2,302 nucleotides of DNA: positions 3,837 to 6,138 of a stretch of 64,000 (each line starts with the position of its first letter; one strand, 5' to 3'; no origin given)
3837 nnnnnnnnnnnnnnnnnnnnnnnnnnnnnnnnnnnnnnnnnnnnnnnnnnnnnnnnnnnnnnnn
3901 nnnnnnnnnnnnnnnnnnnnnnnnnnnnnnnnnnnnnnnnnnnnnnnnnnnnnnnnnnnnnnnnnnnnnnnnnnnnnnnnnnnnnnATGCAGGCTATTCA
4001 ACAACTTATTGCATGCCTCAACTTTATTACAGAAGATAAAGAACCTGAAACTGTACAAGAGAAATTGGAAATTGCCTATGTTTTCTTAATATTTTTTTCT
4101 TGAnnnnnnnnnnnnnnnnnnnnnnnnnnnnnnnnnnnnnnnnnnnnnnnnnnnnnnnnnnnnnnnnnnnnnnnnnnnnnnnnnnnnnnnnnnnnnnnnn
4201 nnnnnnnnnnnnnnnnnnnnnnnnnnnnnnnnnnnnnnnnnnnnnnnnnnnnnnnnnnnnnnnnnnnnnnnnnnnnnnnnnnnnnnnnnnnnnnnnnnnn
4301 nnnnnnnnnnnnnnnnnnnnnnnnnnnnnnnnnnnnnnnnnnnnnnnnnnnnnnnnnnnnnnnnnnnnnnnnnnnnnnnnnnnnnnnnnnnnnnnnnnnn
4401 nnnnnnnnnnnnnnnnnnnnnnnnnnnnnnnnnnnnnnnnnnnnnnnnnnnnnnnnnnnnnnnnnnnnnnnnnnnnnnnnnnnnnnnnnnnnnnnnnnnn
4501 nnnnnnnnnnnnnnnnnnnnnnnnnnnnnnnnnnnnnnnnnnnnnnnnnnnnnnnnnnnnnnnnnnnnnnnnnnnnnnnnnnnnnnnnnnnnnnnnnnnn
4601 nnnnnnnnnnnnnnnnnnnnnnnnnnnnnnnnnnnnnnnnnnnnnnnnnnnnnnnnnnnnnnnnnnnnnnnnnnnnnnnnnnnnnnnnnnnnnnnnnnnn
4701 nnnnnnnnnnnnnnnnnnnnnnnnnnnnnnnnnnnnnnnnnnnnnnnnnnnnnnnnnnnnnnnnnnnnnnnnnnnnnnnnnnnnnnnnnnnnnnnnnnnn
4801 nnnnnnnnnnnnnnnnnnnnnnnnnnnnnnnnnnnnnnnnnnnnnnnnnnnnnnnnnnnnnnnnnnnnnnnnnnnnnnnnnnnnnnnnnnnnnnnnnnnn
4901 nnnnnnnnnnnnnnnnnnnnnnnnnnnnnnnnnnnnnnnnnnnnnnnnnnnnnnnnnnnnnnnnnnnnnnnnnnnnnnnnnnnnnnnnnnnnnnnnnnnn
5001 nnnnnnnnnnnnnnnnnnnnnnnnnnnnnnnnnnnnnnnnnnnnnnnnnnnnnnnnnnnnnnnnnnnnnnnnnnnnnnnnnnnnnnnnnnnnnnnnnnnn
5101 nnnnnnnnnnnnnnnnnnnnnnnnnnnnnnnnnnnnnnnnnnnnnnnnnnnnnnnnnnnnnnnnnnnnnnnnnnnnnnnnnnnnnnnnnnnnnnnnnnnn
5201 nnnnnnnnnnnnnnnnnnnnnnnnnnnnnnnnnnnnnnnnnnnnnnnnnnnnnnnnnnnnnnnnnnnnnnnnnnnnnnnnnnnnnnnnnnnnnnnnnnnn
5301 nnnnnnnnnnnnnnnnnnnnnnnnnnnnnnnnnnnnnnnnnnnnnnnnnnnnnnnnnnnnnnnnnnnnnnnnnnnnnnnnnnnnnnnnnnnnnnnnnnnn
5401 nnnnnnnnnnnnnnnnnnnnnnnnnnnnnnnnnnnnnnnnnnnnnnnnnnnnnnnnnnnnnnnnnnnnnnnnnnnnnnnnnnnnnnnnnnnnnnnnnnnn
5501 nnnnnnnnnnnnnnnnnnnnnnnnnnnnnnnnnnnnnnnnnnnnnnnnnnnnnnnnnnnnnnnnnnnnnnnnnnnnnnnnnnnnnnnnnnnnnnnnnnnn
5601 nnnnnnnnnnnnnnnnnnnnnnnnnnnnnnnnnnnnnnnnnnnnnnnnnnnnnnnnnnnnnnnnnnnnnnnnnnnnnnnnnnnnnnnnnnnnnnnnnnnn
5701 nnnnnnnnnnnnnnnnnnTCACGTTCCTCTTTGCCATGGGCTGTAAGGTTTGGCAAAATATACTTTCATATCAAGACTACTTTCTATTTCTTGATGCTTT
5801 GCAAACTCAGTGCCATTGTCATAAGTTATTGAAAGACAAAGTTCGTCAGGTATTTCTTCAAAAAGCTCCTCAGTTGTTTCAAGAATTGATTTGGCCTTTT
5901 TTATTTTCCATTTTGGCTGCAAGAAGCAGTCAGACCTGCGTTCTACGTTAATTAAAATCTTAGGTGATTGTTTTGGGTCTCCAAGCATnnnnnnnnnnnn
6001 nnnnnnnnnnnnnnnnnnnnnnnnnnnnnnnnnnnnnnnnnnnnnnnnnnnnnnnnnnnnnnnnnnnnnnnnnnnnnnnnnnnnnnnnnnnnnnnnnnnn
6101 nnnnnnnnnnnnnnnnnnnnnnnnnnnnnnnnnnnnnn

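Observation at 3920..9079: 4.9-kb accessory segment bracketed by 145/147-bp direct repeats that start at two CCACCA ends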

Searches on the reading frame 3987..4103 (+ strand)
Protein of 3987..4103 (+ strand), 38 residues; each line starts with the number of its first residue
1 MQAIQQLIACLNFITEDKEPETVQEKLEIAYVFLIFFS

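Call 17: find_encoding_contigs(protein=window:3987-4103:+, flank=10000, max_places=10)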
Protein window:3987-4103:+ (38 aa): no gene with exactly this product is on record in the collection.

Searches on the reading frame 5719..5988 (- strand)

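Call 14: search_protein_families(library=pfam, proteins=[window:5719-5988:-], max_evalue=0.01)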
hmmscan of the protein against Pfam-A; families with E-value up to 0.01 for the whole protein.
window:5719-5988:- (89 aa): 1 family
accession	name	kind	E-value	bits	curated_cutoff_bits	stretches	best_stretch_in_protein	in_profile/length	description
PF00665.32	rve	-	0.00026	21.6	32.6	1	33-84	49-102/102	Integrase core domain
